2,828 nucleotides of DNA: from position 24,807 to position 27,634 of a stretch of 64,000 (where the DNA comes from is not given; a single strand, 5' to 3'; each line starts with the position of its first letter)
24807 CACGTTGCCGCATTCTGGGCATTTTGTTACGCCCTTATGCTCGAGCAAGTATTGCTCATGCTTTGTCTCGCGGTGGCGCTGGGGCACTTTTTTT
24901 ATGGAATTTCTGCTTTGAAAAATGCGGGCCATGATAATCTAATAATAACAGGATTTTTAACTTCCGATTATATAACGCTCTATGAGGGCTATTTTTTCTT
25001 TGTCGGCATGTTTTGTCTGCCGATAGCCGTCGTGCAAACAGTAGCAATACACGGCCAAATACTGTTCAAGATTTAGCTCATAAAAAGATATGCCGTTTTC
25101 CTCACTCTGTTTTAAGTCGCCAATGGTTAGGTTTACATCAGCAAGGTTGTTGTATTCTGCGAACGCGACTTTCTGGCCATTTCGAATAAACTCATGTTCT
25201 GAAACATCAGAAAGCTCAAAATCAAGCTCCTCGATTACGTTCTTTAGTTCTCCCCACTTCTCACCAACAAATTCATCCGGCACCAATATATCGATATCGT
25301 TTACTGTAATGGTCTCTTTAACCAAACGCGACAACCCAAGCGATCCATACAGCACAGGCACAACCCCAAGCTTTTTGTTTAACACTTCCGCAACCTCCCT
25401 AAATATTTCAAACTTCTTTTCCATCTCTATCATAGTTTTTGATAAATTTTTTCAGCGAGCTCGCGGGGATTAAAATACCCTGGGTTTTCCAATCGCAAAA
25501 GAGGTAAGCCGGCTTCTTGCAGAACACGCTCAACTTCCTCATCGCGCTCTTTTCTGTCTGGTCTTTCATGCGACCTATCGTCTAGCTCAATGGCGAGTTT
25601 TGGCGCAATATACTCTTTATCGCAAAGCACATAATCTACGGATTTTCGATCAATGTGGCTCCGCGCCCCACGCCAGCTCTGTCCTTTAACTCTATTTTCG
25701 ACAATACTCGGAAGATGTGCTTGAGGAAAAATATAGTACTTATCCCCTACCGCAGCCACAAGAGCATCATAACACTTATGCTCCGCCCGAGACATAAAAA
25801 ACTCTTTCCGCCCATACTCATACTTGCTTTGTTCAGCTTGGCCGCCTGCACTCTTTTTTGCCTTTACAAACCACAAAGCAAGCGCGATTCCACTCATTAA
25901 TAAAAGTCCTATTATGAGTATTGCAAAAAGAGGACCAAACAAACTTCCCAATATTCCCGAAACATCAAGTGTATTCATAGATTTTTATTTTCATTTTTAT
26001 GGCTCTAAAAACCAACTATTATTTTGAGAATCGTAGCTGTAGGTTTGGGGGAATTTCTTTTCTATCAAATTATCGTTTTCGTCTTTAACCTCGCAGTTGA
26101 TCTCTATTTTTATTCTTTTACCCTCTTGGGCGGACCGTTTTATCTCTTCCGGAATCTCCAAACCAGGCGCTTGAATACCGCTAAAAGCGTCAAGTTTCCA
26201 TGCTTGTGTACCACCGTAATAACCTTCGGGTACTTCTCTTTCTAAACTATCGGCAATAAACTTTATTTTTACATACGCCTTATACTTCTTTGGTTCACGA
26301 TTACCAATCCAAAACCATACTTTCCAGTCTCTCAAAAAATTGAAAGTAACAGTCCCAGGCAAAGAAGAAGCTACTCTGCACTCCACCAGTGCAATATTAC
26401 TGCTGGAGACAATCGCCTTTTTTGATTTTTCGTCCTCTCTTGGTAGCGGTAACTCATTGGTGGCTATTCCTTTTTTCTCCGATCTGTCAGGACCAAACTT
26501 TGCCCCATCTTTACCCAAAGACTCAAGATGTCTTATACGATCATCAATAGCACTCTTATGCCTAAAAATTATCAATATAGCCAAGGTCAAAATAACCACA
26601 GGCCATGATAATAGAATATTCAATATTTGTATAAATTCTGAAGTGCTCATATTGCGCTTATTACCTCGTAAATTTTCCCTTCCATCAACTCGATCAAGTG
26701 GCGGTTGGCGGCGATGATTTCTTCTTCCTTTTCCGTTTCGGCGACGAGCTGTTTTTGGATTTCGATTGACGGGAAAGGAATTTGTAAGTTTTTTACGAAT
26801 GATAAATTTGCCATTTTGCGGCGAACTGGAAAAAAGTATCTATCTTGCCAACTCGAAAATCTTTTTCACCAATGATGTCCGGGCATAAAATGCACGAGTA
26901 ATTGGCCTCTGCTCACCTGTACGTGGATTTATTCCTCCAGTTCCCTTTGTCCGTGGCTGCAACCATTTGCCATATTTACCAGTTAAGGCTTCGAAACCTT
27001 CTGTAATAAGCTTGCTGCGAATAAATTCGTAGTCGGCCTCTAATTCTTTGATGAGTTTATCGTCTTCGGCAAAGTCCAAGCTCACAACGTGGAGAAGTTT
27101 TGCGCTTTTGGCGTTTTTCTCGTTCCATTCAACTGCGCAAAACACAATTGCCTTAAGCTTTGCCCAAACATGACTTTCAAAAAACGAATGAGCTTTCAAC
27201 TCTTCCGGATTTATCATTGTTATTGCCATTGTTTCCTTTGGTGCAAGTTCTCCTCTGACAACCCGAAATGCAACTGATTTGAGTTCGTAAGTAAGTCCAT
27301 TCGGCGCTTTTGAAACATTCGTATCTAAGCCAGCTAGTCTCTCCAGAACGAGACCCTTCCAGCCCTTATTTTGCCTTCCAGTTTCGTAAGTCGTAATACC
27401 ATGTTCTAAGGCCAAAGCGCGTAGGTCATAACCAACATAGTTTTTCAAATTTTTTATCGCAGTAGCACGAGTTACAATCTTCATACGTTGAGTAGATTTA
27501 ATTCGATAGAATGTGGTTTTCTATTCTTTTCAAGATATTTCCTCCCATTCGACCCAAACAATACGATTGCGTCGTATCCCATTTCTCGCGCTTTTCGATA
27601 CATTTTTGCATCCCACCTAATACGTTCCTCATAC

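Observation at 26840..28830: Type II R-M operon M-X-R: MutH/Sau3AI-like endonuclease and beta-class MTase with an unknown third gene coupled between them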

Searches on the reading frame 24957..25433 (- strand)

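Call 4: search_protein_families(library=pfam, proteins=[window:24957-25433:-], max_evalue=0.1)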
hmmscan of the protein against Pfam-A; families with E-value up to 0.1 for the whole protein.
window:24957-25433:- (158 aa): 0 families

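Call 5: search_protein_families(library=ncbifam, proteins=[window:24957-25433:-], max_evalue=0.1)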
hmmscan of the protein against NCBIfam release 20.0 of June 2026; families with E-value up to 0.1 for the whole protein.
window:24957-25433:- (158 aa): 1 family
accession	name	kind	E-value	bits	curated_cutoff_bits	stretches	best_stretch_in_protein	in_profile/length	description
NF010532.0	PRK13922.9-3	equivalog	0.03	13.4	243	1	73-150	195-271/280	rod shape-determining protein MreC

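Call 6: search_protein_families(library=padloc, proteins=[window:24957-25433:-], max_evalue=0.1)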
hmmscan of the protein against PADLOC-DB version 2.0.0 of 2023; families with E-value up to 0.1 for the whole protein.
window:24957-25433:- (158 aa): 0 families

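Call 7: search_protein_families(library=phrogs, proteins=[window:24957-25433:-], max_evalue=0.1)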
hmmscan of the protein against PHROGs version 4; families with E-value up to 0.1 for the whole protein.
window:24957-25433:- (158 aa): 1 family
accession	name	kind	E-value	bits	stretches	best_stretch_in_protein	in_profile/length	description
phrog_37610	-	unknown function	0.014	16.4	1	67-121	16-70/108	-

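Call 67: search_protein_families(library=pfam, proteins=[window:24957-25433:-], max_evalue=0.01)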
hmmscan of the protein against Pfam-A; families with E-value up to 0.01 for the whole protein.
window:24957-25433:- (158 aa): 0 families

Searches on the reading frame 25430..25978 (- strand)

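Call 4: search_protein_families(library=pfam, proteins=[window:25430-25978:-], max_evalue=0.1)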
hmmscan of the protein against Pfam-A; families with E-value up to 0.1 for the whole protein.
window:25430-25978:- (182 aa): 3 families
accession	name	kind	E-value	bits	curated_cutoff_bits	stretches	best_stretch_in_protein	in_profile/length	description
PF10881.14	DUF2726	-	1.1e-27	96.7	24.7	1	61-181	4-125/126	Protein of unknown function (DUF2726)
PF18741.7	MTES_1575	-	5.1e-05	23.7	38.2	1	109-180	22-94/96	REase_MTES_1575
PF04480.18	DUF559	-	0.0005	20.4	20.6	1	118-181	45-107/109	Protein of unknown function (DUF559)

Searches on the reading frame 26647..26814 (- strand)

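Call 4: search_protein_families(library=pfam, proteins=[window:26647-26814:-], max_evalue=0.1)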
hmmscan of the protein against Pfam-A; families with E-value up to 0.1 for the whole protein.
window:26647-26814:- (55 aa): 1 family
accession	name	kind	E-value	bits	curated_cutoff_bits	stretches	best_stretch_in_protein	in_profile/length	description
PF05920.17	Homeobox_KN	-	0.038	14.3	24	1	6-29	2-25/40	Homeobox KN domain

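Call 5: search_protein_families(library=ncbifam, proteins=[window:26647-26814:-], max_evalue=0.1)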
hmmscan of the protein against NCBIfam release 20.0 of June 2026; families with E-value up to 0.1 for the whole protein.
window:26647-26814:- (55 aa): 1 family
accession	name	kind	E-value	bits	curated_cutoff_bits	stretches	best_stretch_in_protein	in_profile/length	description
NF052596.1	RR_EAL_PvrR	equivalog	0.061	11.9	580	1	5-46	303-344/398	response regulator cyclic di-GMP phosphodiesterase PvrR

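Call 6: search_protein_families(library=padloc, proteins=[window:26647-26814:-], max_evalue=0.1)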
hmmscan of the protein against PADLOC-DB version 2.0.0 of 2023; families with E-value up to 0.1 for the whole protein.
window:26647-26814:- (55 aa): 16 families
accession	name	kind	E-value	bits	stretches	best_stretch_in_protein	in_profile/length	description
PDLC03624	REase_MTase_IIG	-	4.8e-05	19.4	1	3-47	1216-1260/1271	Type IIG restriction enzyme-methyltransferase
PDLC03107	Specificity_I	-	0.00012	19.3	1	4-44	133-173/392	Type I specificity subunit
PDLC03073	Specificity_I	-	0.00029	18.1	1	4-47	157-204/437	Type I specificity subunit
PDLC03126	Specificity_I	-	0.00091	16.1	1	3-41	366-404/690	Type I specificity subunit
PDLC03062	Specificity_I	-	0.0015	15.8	1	4-44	127-167/375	Type I specificity subunit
PDLC03148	Specificity_I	-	0.003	14.4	1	7-51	168-216/453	Type I specificity subunit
PDLC03095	Specificity_I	-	0.003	14.3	1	7-52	187-232/473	Type I specificity subunit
PDLC03194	Specificity_I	-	0.0039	14.3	1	7-51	145-189/391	Type I specificity subunit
PDLC03072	Specificity_I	-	0.0043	14.2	1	4-53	156-209/448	Type I specificity subunit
PDLC04137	mad5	-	0.0044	14.3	1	7-38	345-376/392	mads_5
PDLC03109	Specificity_I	-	0.0075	12.8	1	6-37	439-470/591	Type I specificity subunit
PDLC03105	Specificity_I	-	0.017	12.6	1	5-53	158-210/448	Type I specificity subunit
PDLC03157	Specificity_I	-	0.017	12.1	1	7-44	126-163/367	Type I specificity subunit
PDLC03100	Specificity_I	-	0.019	12.4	1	3-39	335-371/392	Type I specificity subunit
PDLC03057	Specificity_I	-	0.021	11.6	1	6-24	155-173/407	Type I specificity subunit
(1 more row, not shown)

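Call 7: search_protein_families(library=phrogs, proteins=[window:26647-26814:-], max_evalue=0.1)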
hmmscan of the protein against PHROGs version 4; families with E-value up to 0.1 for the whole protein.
window:26647-26814:- (55 aa): 1 family
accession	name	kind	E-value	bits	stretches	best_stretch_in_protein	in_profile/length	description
phrog_2668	-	unknown function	0.0035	16.9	1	7-44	160-199/554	-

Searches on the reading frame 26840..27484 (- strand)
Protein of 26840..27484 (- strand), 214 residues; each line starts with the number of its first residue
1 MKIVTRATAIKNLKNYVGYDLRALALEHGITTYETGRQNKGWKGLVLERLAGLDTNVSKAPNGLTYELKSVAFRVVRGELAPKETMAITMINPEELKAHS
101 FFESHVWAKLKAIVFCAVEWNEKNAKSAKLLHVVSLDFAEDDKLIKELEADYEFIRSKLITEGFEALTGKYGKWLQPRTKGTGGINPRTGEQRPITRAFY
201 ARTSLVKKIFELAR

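Call 4: search_protein_families(library=pfam, proteins=[window:26840-27484:-], max_evalue=0.1)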
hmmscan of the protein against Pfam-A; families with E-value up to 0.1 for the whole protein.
window:26840-27484:- (214 aa): 2 families
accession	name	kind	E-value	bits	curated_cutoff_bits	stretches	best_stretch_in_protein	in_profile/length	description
PF02976.21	MutH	-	1.4e-09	38.2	23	1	64-136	16-90/103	DNA mismatch repair enzyme MutH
PF15515.12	MvaI_BcnI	-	0.045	14.2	25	1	38-71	18-51/227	MvaI/BcnI restriction endonuclease family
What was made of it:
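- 26840..27484 (-): R: MutH-family endonuclease (214 aa), inferred to cut or nick unmethylated GATC. Pfam MutH at E 1.4e-9 (call 4).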

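Call 5: search_protein_families(library=ncbifam, proteins=[window:26840-27484:-], max_evalue=0.1)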
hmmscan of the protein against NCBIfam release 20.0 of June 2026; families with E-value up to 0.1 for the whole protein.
window:26840-27484:- (214 aa): 3 families
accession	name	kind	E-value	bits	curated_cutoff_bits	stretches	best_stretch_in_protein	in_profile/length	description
NF003458.0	PRK05070.1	equivalog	1.1e-14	54.1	243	1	10-210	13-217/223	DNA mismatch repair endonuclease MutH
NF040973.1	restrict_Sau3AI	equivalog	1.3e-11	44.1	300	1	37-210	31-214/475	Sau3AI family type II restriction endonuclease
TIGR02248.1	mutH_TIGR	equivalog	4.6e-11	42.3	229.9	1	11-210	10-213/217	DNA mismatch repair endonuclease MutH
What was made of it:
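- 26840..27484 (-): NCBIfam MutH 1e-14 and Sau3AI 1e-11, both below cut-off (call 5).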

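Call 6: search_protein_families(library=padloc, proteins=[window:26840-27484:-], max_evalue=0.1)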
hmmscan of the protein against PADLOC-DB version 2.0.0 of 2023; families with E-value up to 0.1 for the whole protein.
window:26840-27484:- (214 aa): 1 family
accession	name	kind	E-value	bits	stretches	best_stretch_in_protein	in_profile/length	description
PDLC03553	REase_II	-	2.7e-06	24.4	1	34-183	58-213/527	Type II restriction enzyme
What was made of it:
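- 26840..27484 (-): PADLOC REase_II at 2.7e-6 (call 6).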

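Call 7: search_protein_families(library=phrogs, proteins=[window:26840-27484:-], max_evalue=0.1)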
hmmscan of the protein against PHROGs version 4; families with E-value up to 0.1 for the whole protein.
window:26840-27484:- (214 aa): 0 families

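Call 50: search_solved_structures(query=window:26840-27484:-, max_evalue=1, show_alignments=2)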
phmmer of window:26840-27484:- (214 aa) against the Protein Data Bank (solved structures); distinct sequences matched with E-value up to 1: 3.
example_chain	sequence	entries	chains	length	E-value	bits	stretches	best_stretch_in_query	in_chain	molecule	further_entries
2azo_A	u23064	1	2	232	7.3e-08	35.5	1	14-183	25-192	MUTH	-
1azo_A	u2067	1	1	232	1.5e-07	34.5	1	14-183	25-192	MUTH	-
2aoq_A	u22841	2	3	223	3.1e-05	26.9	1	24-184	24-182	DNA mismatch repair protein mutH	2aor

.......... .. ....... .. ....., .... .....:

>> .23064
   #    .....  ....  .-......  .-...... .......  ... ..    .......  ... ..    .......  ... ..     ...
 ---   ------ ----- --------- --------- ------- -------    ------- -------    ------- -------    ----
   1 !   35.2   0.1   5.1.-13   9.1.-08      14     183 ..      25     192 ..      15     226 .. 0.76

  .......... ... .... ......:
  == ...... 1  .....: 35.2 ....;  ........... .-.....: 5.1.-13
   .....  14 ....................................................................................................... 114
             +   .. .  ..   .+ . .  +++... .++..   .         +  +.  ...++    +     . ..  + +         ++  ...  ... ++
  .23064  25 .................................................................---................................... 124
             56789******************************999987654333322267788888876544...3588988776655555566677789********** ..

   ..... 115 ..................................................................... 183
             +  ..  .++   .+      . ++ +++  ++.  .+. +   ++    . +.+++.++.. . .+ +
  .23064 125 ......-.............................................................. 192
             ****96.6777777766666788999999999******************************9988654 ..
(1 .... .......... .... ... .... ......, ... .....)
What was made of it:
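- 26840..27484 (-): Aligns to E. coli MutH structures 2azo and 1azo (call 50).
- On Type II restriction-modification system: Alignment to MutH structures (call 50).
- Checked: It aligns with E. coli MutH over residues 14-183, including the E-x-K motif (call 50).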

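Call 92: list_cluster_members(proteins=[window:26843-27484:-, window:27484-27912:-, window:27918-28784:-])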
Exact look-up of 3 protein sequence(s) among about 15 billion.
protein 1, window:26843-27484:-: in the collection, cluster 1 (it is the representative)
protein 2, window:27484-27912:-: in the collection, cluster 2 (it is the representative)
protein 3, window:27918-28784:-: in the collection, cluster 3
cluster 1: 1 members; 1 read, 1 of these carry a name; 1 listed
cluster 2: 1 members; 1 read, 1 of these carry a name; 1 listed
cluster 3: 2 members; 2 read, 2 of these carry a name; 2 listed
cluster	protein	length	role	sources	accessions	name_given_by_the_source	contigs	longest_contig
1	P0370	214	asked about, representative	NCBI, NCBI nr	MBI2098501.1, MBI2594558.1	hypothetical protein HYW39_02570 [Candidatus Curtissbacteria bacterium] | hypothetical protein [Candidatus Wildermuthbacteria bacterium]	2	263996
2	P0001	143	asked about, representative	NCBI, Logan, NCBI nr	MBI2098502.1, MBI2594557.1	hypothetical protein HYW39_02565 [Candidatus Curtissbacteria bacterium] | hypothetical protein [Candidatus Wildermuthbacteria bacterium]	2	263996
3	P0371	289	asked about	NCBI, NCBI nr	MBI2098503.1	MAG: site-specific DNA-methyltransferase [Candidatus Wildermuthbacteria bacterium] | site-specific DNA-methyltransferase [Candidatus Wildermuthbacteria bacterium]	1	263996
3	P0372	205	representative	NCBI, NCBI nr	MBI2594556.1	site-specific DNA-methyltransferase, partial [Candidatus Curtissbacteria bacterium] | site-specific DNA-methyltransferase [Candidatus Curtissbacteria bacterium]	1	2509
